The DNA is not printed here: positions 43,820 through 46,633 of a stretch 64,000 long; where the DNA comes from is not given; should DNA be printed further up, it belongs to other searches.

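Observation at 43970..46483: Single-polypeptide fusion of glucose-6-phosphate dehydrogenase with a 6-phosphogluconate-dehydrogenase-like domain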

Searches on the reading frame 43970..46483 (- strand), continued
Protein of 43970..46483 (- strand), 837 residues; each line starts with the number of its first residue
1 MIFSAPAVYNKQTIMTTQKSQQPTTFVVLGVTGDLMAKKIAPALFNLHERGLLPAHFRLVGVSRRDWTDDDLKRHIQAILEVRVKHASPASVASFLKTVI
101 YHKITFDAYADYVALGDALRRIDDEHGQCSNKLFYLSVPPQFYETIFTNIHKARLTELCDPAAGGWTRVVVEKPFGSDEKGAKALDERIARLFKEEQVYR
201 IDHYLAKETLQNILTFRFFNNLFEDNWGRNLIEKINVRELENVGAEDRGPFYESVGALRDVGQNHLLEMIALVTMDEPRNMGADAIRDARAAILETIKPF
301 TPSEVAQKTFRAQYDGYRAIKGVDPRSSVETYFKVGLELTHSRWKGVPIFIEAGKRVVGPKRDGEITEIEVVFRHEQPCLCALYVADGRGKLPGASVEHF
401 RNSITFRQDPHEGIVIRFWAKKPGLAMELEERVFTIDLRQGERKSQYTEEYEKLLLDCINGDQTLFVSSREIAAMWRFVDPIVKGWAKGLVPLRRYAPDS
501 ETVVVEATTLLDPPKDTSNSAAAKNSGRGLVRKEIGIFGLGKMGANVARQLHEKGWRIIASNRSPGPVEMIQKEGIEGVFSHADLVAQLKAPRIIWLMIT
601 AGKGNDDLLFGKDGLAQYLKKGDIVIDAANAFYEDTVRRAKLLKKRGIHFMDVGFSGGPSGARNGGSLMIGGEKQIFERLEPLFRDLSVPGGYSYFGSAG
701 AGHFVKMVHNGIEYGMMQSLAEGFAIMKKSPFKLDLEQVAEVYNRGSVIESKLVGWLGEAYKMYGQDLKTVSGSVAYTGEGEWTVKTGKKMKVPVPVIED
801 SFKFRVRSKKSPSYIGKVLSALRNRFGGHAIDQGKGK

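Call 31: list_cluster_members(proteins=[P0121, P0122, P0123, P0125, P0127, P0130, P0131, P0132, P0141, P0139])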
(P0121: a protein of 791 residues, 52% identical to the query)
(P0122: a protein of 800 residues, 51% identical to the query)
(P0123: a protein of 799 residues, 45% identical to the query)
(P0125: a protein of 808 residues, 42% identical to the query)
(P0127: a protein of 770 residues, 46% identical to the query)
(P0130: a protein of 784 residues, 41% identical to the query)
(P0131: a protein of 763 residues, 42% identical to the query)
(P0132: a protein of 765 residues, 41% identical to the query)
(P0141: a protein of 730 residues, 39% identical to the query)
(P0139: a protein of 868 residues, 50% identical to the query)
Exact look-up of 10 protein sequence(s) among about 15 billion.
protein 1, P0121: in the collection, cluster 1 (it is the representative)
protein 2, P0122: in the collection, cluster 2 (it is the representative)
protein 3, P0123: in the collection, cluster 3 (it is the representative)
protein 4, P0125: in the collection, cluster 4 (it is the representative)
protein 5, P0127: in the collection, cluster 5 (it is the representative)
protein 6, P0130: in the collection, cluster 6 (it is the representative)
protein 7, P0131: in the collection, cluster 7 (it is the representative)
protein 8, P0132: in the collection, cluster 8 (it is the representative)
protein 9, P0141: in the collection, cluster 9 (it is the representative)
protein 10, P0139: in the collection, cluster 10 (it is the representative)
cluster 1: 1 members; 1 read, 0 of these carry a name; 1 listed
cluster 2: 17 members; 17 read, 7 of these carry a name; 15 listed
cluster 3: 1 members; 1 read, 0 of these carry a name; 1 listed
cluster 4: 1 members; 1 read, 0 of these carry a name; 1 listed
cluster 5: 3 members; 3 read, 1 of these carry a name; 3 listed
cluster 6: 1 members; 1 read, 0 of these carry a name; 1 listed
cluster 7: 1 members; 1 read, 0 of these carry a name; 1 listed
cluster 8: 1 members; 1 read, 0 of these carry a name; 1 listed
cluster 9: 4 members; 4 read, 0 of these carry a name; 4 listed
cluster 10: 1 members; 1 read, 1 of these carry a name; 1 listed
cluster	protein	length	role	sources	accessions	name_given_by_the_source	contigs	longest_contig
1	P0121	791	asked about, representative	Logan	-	-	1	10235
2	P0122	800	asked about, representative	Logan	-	-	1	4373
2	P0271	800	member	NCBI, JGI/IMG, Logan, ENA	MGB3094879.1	MAG: glucose-6-phosphate dehydrogenase [Microgenomates group bacterium]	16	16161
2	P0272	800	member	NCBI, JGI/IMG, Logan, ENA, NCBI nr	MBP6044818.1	glucose-6-phosphate dehydrogenase [Candidatus Woesebacteria bacterium] | glucose-6-phosphate 1-dehydrogenase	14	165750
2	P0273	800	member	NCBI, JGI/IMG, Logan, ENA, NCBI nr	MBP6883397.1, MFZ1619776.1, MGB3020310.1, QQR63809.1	MAG: glucose-6-phosphate dehydrogenase [Microgenomates group bacterium] | glucose-6-phosphate dehydrogenase [Candidatus Woesebacteria bacterium]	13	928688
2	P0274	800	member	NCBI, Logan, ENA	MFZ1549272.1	MAG: glucose-6-phosphate dehydrogenase [Microgenomates group bacterium]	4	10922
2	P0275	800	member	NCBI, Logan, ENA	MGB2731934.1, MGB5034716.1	MAG: glucose-6-phosphate dehydrogenase [Microgenomates group bacterium]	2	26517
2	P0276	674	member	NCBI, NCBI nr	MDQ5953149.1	MAG: glucose-6-phosphate 1-dehydrogenase, partial [Patescibacteria group bacterium] | glucose-6-phosphate 1-dehydrogenase [Patescibacteria group bacterium]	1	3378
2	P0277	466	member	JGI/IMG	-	6-phosphogluconate dehydrogenase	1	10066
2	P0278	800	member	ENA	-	-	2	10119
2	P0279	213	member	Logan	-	-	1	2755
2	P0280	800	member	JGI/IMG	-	-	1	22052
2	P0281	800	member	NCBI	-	-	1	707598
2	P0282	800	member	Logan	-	-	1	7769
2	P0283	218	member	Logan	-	-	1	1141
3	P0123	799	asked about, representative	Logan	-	-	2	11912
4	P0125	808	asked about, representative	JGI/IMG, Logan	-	-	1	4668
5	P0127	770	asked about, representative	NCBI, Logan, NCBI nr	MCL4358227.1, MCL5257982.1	MAG: glucose-6-phosphate dehydrogenase [Patescibacteria group bacterium] | glucose-6-phosphate dehydrogenase [Patescibacteria group bacterium]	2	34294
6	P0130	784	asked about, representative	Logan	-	-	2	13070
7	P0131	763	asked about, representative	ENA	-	-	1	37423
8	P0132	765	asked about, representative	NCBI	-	-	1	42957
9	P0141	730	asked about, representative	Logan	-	-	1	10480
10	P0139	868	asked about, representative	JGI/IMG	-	glucose-6-phosphate 1-dehydrogenase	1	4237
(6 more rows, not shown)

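Call 32: search_protein_families(library=pfam, proteins=[P0123, P0125, P0130, P0132, P0141, P0139, P0246, P0213, P0211, P0134], max_evalue=0.00001)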
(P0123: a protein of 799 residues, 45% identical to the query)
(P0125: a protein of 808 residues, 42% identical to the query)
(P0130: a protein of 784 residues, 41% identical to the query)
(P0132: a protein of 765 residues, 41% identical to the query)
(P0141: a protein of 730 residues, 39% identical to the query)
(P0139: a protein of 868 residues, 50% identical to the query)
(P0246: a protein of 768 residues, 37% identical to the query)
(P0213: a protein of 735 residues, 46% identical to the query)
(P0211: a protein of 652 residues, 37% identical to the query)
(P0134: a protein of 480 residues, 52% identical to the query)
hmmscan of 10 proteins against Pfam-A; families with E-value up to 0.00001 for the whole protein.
P0123 (799 aa): 5 families
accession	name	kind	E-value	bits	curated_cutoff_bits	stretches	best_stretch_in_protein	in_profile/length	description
PF02781.21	G6PD_C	-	7.9e-71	238.9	27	1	201-467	3-277/296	Glucose-6-phosphate dehydrogenase, C-terminal domain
PF00479.28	G6PD_N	-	5.4e-51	174.3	22.1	1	12-196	1-182/183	Glucose-6-phosphate dehydrogenase, NAD binding domain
PF03446.21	NAD_binding_2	-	4.2e-38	131.3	21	1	494-644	2-154/161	NAD binding domain of 6-phosphogluconate dehydrogenase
PF00393.24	6PGD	-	1.9e-16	60.7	27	1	657-769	1-116/290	6-phosphogluconate dehydrogenase, C-terminal domain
PF03807.23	F420_oxidored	-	2.2e-06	28.6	21.6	1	494-583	2-91/94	NADP oxidoreductase coenzyme F420-dependent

P0125 (808 aa): 4 families
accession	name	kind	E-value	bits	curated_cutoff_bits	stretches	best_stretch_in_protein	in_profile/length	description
PF02781.21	G6PD_C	-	7e-65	219.4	27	1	203-473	2-278/296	Glucose-6-phosphate dehydrogenase, C-terminal domain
PF00479.28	G6PD_N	-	4.5e-60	203.9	22.1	1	12-199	1-182/183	Glucose-6-phosphate dehydrogenase, NAD binding domain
PF03446.21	NAD_binding_2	-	9.5e-40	136.7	21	1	507-660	2-150/161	NAD binding domain of 6-phosphogluconate dehydrogenase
PF00393.24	6PGD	-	3.8e-17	63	27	1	677-786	1-116/290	6-phosphogluconate dehydrogenase, C-terminal domain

P0130 (784 aa): 5 families
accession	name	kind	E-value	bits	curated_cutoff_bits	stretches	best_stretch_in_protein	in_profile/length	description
PF02781.21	G6PD_C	-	1.1e-66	225.4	27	1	198-470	1-282/296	Glucose-6-phosphate dehydrogenase, C-terminal domain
PF00479.28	G6PD_N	-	4e-49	168.2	22.1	1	10-196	1-183/183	Glucose-6-phosphate dehydrogenase, NAD binding domain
PF03446.21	NAD_binding_2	-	2.6e-33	115.8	21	1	491-641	1-154/161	NAD binding domain of 6-phosphogluconate dehydrogenase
PF02826.25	2-Hacid_dh_C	-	9.9e-12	45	25.1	1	486-602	33-148/178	D-isomer specific 2-hydroxyacid dehydrogenase, NAD binding domain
PF00393.24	6PGD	-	3.5e-10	40.2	27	1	654-759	1-115/290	6-phosphogluconate dehydrogenase, C-terminal domain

P0132 (765 aa): 4 families
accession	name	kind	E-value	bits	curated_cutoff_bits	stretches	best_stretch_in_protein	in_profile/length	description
PF02781.21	G6PD_C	-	1.7e-61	208.3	27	1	186-459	2-289/296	Glucose-6-phosphate dehydrogenase, C-terminal domain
PF00479.28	G6PD_N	-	1.3e-47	163.3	22.1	1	7-183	2-183/183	Glucose-6-phosphate dehydrogenase, NAD binding domain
PF03446.21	NAD_binding_2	-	2.6e-39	135.3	21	1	468-622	1-153/161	NAD binding domain of 6-phosphogluconate dehydrogenase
PF00393.24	6PGD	-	1.1e-14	54.9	27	1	636-749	1-120/290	6-phosphogluconate dehydrogenase, C-terminal domain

P0141 (730 aa): 7 families
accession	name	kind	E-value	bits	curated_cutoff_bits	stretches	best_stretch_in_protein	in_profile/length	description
PF03446.21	NAD_binding_2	-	4.5e-43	147.5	21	1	432-587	1-154/161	NAD binding domain of 6-phosphogluconate dehydrogenase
PF02781.21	G6PD_C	-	1.8e-34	119.6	27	1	178-363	2-206/296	Glucose-6-phosphate dehydrogenase, C-terminal domain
PF00479.28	G6PD_N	-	2.8e-24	87.2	22.1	1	9-174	2-182/183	Glucose-6-phosphate dehydrogenase, NAD binding domain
PF00393.24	6PGD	-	1.7e-14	54.4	27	1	600-708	1-115/290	6-phosphogluconate dehydrogenase, C-terminal domain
PF01488.26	Shikimate_DH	-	3.2e-06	27.7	24.3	1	425-473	6-56/138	Shikimate / quinate 5-dehydrogenase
PF03807.23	F420_oxidored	-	6.9e-06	27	21.6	0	432-477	1-48/94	NADP oxidoreductase coenzyme F420-dependent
PF02826.25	2-Hacid_dh_C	-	7.1e-06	25.9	25.1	0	400-507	6-109/178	D-isomer specific 2-hydroxyacid dehydrogenase, NAD binding domain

P0139 (868 aa): 2 families
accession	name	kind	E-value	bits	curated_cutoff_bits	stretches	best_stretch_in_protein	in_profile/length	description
PF02781.21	G6PD_C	-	1.5e-68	231.5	27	1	199-441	1-254/296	Glucose-6-phosphate dehydrogenase, C-terminal domain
PF00479.28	G6PD_N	-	9.8e-54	183.2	22.1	1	12-196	1-182/183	Glucose-6-phosphate dehydrogenase, NAD binding domain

P0246 (768 aa): 3 families
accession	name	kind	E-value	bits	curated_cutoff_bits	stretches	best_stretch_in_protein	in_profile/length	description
PF02781.21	G6PD_C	-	3e-122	407.8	27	1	199-496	2-295/296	Glucose-6-phosphate dehydrogenase, C-terminal domain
PF01182.26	Glucosamine_iso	-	6.5e-66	222.8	27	1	528-749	2-225/225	Glucosamine-6-phosphate isomerases/6-phosphogluconolactonase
PF00479.28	G6PD_N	-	1.5e-65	221.7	22.1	1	14-196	1-183/183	Glucose-6-phosphate dehydrogenase, NAD binding domain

P0213 (735 aa): 5 families
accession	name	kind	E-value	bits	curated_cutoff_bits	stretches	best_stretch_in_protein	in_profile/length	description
PF03446.21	NAD_binding_2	-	5e-34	118.1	21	1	442-592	2-155/161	NAD binding domain of 6-phosphogluconate dehydrogenase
PF00342.24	PGI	-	4.7e-18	65.5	22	1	64-430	91-467/486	Phosphoglucose isomerase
PF00393.24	6PGD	-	4.5e-17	62.8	27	1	604-713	1-116/290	6-phosphogluconate dehydrogenase, C-terminal domain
PF02826.25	2-Hacid_dh_C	-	1.6e-06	28.1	25.1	1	437-513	34-107/178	D-isomer specific 2-hydroxyacid dehydrogenase, NAD binding domain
PF03807.23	F420_oxidored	-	2.6e-06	28.4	21.6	1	442-530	2-91/94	NADP oxidoreductase coenzyme F420-dependent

P0211 (652 aa): 3 families
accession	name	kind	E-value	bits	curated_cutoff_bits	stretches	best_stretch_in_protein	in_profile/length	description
PF02781.21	G6PD_C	-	1e-108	363.4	27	1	359-649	1-296/296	Glucose-6-phosphate dehydrogenase, C-terminal domain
PF00479.28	G6PD_N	-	7.2e-61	206.5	22.1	1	169-357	1-183/183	Glucose-6-phosphate dehydrogenase, NAD binding domain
PF01182.26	Glucosamine_iso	-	1.4e-06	28.8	27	0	7-66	2-61/225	Glucosamine-6-phosphate isomerases/6-phosphogluconolactonase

P0134 (480 aa): 2 families
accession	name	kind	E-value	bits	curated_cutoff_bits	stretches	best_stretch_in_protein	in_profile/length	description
PF02781.21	G6PD_C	-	7e-80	268.7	27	1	200-468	2-276/296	Glucose-6-phosphate dehydrogenase, C-terminal domain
PF00479.28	G6PD_N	-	4.2e-51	174.6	22.1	1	13-197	1-183/183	Glucose-6-phosphate dehydrogenase, NAD binding domain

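Call 37: find_encoding_contigs(protein=P0134, flank=6000, max_places=2)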
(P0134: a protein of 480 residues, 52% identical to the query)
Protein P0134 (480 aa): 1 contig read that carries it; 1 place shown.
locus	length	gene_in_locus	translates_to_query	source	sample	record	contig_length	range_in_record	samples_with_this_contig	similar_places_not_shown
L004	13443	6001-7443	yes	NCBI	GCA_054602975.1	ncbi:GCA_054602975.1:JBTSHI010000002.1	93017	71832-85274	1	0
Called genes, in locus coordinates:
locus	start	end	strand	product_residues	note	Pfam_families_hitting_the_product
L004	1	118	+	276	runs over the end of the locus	PF00413:Peptidase_M10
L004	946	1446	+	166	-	-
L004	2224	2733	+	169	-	PF01230:HIT (weak)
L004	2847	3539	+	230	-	PF00733:Asn_synthase (weak), PF06508:QueC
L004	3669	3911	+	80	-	PF01541:GIY-YIG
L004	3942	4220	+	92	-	-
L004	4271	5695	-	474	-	PF00224:PK, PF02887:PK_C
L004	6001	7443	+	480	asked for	PF00479:G6PD_N, PF02781:G6PD_C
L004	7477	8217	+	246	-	PF03602:Cons_hypoth95 (weak), PF05175:MTS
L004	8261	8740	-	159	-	PF01464:SLT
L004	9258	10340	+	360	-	-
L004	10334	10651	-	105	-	PF01035:DNA_binding_1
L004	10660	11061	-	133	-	PF09685:MamF_MmsF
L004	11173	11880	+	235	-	PF13462:Thioredoxin_4, PF13098:Thioredoxin_2 (weak), PF01323:DSBA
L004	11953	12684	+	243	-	PF02535:Zip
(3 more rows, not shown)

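Call 38: find_encoding_contigs(protein=P0166, flank=6000, max_places=2)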
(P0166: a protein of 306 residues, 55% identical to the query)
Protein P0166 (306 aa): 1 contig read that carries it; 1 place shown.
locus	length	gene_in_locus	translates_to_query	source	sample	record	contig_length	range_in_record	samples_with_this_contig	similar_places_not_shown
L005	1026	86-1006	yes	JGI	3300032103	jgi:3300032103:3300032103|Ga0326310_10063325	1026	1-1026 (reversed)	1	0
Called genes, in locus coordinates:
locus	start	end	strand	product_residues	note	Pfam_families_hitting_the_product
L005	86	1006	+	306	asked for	PF02826:2-Hacid_dh_C (weak), PF03446:NAD_binding_2, PF03807:F420_oxidored (weak), PF00393:6PGD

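Call 39: find_related_loci(query=window:43970-46441:-, collection=genome_contigs, flank=10000)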
Query window:43970-46441:- (823 aa) in genome_contigs; peptide patterns used: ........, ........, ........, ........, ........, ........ (x = any residue, [..] = any of these).
600 stretches matched a pattern (row limit reached: there are more); 597 encode a relative of the query (tblastn E <= 1e-3); the best 80 are kept; 80 distinct loci.
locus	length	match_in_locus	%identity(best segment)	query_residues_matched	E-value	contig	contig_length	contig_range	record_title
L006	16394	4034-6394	53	2-817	0e+0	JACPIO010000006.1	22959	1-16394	MAG: Candidatus Wolfebacteria bacterium isolate NC_groundwater_443_Ag_B-0.1um_44_15 GD18-4_B1_scaffold_210525, whole gen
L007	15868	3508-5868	52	1-819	0e+0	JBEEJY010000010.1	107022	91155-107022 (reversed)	MAG: Candidatus Parcubacteria bacterium isolate cobbmillcreek_2019_sw_WHONDRS-S19S_0090_B_bin.4 scaffold_1164661, whole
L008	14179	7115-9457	51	9-815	0e+0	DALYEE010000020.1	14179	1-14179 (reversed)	MAG TPA_asm: Candidatus Magasanikbacteria bacterium isolate CTOTU14245 NODE_920_length_14179_cov_3.512319, whole genome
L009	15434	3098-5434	50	9-819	0e+0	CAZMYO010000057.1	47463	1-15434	MAG TPA_asm: uncultured Gammaproteobacteria bacterium isolate binchicken_co203_87 genome assembly, contig: k141_3599752,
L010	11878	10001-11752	66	9-611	0e+0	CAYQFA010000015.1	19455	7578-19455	MAG TPA_asm: uncultured Candidatus Saccharibacteria bacterium isolate binchicken_co3_503 genome assembly, contig: NODE_8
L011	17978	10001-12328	51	9-810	0e+0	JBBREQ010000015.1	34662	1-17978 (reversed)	MAG: Coriobacteriia bacterium isolate Co_metawrap_2508 Cmw_2508_k141_13064539_length_34662_cov_12.9986, whole genome sho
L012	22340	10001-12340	49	6-817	0e+0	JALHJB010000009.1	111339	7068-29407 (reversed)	MAG: Actinomycetes bacterium isolate 7-NCT_026 scaffold_81, whole genome shotgun sequence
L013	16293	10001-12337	48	1-817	0e+0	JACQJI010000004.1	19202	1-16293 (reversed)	MAG: Candidatus Doudnabacteria bacterium isolate NC_groundwater_1147_Ag_S-0.1um_47_53 S_p1_S3_coassembly_k141_45241, who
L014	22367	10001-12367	50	2-821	0e+0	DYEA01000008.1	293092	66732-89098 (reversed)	MAG TPA_asm: Slackia sp. isolate Tomsk_69_21 Tomsk_k141_29127, whole genome shotgun sequence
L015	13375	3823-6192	46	2-821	0e+0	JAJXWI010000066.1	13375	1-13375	MAG: bacterium isolate BP5.bin76 NODE_7979_length_13375_cov_2.164100, whole genome shotgun sequence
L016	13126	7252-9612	47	5-817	0e+0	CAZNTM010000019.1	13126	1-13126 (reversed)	MAG TPA_asm: uncultured Gammaproteobacteria bacterium isolate SRP090828_co1_54 genome assembly, contig: NODE_832_length_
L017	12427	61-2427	48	7-822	0e+0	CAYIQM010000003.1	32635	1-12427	MAG TPA_asm: uncultured Gammaproteobacteria bacterium isolate ERP119705_co25_673 genome assembly, contig: NODE_638_lengt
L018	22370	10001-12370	48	9-817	0e+0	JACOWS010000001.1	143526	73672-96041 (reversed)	MAG: Patescibacteria group bacterium isolate NC_groundwater_132_Ag_S-0.1um_53_12 S4_GD2017_2_S1_scaffold_39, whole genom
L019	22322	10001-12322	47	6-812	0e+0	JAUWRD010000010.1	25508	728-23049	MAG: Actinomycetes bacterium isolate CSMAG_2519 CSMAG_2519_k141_487188_length_25508_cov_8.0000, whole genome shotgun seq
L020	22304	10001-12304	45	9-817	0e+0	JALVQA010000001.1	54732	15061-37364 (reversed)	MAG: Candidatus Moraniibacteriota bacterium isolate A3_metabat2_scaf2bin.005 A3_NODE_103_length_54732_cov_4.043073, whol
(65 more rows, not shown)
